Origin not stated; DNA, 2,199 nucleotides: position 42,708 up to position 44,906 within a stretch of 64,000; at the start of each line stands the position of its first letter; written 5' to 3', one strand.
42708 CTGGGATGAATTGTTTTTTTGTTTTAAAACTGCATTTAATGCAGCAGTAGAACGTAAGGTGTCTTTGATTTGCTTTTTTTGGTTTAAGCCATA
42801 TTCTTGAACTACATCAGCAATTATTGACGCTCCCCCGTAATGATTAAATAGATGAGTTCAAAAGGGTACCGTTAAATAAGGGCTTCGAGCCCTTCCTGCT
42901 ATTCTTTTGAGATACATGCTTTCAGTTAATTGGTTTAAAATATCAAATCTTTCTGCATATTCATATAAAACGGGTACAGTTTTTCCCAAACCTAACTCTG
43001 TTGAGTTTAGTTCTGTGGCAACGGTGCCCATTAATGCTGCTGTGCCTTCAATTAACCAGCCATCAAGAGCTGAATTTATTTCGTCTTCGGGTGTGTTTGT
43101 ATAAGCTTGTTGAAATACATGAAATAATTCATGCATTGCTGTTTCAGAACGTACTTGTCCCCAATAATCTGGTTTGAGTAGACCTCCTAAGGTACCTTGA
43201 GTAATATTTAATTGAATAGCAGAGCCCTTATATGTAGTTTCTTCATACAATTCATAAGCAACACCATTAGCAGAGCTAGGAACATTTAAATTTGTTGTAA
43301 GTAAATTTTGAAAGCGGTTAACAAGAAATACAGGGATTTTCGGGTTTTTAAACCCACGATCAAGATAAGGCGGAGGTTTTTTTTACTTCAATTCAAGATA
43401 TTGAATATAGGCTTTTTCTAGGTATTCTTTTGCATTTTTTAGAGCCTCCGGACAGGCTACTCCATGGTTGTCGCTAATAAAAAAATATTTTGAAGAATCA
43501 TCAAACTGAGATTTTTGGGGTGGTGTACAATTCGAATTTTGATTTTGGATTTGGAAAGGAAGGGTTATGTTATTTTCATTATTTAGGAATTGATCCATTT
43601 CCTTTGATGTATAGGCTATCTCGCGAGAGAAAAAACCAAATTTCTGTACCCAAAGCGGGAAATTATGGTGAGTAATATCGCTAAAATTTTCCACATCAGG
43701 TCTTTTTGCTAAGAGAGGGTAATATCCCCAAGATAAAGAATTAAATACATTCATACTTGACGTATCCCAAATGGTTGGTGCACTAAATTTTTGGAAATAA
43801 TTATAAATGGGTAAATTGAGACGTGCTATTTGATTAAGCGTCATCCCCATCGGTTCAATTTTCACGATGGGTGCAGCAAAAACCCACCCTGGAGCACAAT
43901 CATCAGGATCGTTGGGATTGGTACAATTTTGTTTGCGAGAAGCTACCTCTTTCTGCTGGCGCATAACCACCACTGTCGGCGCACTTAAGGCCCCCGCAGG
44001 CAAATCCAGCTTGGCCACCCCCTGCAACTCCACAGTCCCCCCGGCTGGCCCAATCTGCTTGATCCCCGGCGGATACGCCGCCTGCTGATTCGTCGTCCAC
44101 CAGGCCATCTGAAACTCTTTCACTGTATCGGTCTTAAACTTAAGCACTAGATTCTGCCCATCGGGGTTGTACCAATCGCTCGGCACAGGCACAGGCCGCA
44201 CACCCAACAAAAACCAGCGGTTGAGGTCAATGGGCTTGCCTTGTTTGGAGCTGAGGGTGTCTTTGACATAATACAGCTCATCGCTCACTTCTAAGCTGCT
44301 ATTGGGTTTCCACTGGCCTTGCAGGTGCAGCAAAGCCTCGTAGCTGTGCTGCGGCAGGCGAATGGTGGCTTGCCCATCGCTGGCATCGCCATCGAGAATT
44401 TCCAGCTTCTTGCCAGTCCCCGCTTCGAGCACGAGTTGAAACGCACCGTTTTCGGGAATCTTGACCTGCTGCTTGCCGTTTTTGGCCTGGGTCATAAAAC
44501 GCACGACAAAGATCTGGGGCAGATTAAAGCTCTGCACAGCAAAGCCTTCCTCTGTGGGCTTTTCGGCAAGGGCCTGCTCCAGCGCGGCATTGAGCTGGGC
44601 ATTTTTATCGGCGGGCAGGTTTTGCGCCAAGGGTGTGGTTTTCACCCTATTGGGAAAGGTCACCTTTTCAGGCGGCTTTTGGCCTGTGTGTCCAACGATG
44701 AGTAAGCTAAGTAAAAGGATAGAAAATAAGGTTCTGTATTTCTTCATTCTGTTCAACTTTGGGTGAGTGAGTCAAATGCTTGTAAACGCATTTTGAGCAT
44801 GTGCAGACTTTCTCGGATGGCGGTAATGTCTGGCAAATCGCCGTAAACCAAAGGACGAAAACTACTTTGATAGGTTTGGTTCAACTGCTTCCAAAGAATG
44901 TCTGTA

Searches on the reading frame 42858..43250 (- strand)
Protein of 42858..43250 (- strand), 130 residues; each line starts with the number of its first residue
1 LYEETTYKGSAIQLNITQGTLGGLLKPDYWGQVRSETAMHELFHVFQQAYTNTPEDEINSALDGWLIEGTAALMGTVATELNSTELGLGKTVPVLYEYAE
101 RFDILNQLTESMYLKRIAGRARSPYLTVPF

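Call 7: search_protein_families(library=ncbifam, proteins=[window:42858-43250:-], max_evalue=0.1)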
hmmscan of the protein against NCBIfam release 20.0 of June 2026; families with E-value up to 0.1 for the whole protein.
window:42858-43250:- (130 aa): 2 families
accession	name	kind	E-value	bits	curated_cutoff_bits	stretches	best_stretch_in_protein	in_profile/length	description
NF045524.1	MXAN_6640_HExxH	subfamily_domain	0.00045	20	140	1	37-75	114-144/290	MXAN_6640 family putative metalloprotease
NF033876.2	flagella_HExxH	equivalog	0.025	14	205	1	36-81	131-170/384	flagellinolysin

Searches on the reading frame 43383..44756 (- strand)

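Call 3: search_protein_families(library=pfam, proteins=[window:43383-44756:-], max_evalue=0.01)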
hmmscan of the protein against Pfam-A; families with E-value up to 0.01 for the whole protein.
window:43383-44756:- (457 aa): 0 families

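Call 7: search_protein_families(library=ncbifam, proteins=[window:43383-44756:-], max_evalue=0.1)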
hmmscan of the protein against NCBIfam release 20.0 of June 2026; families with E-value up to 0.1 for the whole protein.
window:43383-44756:- (457 aa): 1 family
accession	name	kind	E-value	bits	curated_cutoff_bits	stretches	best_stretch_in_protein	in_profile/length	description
NF009649.0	PRK13182.1-5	equivalog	0.039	14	265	1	383-455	29-101/186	chromosome-anchoring protein RacA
